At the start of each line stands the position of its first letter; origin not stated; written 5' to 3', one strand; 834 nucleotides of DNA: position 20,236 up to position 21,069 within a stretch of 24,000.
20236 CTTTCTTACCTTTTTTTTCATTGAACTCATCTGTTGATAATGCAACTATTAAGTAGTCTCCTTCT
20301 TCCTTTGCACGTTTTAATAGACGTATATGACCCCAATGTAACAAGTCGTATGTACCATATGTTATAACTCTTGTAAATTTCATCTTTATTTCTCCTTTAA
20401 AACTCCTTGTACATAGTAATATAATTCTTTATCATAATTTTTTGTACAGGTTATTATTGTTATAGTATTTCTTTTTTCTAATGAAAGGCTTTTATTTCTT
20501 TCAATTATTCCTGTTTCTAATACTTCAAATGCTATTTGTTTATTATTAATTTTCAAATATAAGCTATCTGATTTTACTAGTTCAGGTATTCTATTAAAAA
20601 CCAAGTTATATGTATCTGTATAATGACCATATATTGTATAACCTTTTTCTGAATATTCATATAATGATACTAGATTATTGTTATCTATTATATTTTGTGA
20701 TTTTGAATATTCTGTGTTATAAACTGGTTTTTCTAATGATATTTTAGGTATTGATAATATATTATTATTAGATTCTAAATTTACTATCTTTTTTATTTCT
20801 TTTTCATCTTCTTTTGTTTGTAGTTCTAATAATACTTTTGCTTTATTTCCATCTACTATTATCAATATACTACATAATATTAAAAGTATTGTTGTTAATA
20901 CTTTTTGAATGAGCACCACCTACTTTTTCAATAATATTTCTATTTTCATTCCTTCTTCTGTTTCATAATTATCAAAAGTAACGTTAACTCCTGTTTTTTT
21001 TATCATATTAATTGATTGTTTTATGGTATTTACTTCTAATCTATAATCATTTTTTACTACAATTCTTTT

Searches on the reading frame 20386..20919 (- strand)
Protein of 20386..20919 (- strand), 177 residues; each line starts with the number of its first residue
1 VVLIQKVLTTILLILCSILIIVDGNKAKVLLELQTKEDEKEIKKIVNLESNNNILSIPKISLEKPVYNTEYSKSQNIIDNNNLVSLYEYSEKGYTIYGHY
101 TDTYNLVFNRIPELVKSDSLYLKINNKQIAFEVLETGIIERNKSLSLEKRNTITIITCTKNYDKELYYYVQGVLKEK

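Call 48: search_protein_families(library=pfam, proteins=[window:20386-20919:-], max_evalue=0.01)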
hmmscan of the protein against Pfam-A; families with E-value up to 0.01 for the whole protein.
window:20386-20919:- (177 aa): 1 family
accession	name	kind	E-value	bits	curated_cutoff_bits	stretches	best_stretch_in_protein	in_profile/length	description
PF04203.18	Sortase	-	1.3e-11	44.8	26.6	1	55-165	1-115/125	Sortase domain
